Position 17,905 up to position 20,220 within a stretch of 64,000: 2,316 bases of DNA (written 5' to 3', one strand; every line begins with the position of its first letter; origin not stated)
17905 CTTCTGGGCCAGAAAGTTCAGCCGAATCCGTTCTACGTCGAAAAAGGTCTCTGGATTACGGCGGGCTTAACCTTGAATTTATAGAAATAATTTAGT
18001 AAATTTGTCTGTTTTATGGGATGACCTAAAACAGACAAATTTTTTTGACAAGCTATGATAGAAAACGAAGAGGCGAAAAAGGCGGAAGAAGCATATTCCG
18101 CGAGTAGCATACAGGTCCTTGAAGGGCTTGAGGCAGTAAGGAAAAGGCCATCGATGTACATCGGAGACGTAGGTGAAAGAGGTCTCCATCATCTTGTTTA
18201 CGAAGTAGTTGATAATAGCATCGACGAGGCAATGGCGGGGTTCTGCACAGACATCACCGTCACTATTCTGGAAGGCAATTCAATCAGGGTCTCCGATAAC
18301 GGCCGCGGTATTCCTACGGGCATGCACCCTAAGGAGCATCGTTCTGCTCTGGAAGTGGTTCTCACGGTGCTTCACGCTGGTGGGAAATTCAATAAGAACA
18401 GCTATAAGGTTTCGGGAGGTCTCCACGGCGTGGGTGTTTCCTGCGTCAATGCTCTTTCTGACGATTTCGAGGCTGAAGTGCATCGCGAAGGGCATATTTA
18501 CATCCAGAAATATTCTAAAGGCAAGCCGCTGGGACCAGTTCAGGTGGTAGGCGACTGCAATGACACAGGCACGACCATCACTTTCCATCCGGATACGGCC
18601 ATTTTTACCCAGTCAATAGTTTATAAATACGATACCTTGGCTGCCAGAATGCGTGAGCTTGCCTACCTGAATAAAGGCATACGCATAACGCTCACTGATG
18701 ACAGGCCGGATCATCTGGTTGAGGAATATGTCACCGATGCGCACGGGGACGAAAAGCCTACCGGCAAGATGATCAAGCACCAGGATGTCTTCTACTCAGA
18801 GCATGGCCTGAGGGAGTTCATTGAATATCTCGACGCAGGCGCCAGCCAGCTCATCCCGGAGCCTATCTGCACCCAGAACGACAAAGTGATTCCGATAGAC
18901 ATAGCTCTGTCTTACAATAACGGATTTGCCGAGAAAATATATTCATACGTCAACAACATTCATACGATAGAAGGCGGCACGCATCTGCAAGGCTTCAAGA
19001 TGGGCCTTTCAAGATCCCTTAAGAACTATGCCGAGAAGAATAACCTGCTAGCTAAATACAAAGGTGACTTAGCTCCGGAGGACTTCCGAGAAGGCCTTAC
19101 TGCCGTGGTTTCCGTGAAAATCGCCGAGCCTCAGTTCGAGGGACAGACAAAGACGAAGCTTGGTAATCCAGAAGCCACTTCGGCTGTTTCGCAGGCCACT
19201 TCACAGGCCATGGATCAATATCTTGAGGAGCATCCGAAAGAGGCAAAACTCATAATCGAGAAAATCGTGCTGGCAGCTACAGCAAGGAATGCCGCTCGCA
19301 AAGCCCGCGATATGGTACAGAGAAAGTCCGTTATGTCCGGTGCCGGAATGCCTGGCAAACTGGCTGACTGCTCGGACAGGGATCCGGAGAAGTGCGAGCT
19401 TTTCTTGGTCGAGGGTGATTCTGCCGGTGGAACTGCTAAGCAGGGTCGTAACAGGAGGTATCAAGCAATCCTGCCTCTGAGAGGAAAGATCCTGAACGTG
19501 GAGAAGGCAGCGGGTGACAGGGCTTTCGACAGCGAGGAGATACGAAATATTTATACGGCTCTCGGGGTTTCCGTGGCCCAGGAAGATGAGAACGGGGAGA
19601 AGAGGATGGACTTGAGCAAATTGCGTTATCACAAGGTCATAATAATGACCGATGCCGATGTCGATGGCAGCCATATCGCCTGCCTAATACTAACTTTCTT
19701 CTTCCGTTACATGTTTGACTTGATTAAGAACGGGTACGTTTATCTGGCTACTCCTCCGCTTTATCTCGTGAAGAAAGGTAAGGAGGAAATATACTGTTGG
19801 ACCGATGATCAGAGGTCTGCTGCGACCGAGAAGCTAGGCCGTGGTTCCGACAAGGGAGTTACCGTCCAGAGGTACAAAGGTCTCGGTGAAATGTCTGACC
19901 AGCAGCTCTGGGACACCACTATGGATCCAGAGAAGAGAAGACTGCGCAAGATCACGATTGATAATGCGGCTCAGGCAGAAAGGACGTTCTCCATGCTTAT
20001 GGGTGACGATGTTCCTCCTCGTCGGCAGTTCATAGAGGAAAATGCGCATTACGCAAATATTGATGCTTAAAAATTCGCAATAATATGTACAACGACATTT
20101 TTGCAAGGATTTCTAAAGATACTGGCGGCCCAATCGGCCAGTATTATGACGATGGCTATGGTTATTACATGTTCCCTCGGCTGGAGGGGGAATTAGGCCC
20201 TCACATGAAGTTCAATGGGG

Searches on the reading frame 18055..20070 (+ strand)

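Call 12: search_protein_families(library=ncbifam, proteins=[window:18055-20070:+], max_evalue=0.00001)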
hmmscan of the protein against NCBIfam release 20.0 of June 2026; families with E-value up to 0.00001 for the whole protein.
window:18055-20070:+ (671 aa): 5 families
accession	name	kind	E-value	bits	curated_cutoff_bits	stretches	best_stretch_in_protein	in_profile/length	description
NF004189.0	PRK05644.1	subfamily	2.9e-289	960.9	740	1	7-670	3-640/641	DNA gyrase subunit B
NF011501.0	PRK14939.1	subfamily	4.2e-285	948.3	796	2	7-586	3-555/803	DNA gyrase subunit B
TIGR01059.1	gyrB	equivalog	2.8e-276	918.1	882.4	1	14-667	1-634/639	DNA topoisomerase (ATP-hydrolyzing) subunit B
TIGR01058.1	parE_Gpos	equivalog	1.6e-215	717.2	899.95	2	238-668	207-631/637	DNA topoisomerase IV subunit B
TIGR01055.1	parE_Gneg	equivalog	5e-178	593.4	723.35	1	13-663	3-621/625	DNA topoisomerase IV subunit B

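Call 13: search_protein_families(library=pfam, proteins=[window:18055-20070:+], max_evalue=0.00001)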
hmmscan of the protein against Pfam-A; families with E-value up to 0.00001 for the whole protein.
window:18055-20070:+ (671 aa): 4 families
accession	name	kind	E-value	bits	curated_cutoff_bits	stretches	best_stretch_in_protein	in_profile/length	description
PF00204.31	DNA_gyraseB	-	3e-56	190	27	1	251-419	1-172/173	DNA gyrase B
PF00986.26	DNA_gyraseB_C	-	2.6e-29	101.6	29.8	1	600-661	2-63/63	DNA gyrase B subunit, carboxyl terminus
PF01751.28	Toprim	-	6.8e-19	68.3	23.1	1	448-564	1-93/96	Toprim domain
PF02518.31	HATPase_c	-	2.5e-17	63.8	26.4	1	41-181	3-109/111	Histidine kinase-, DNA gyrase B-, and HSP90-like ATPase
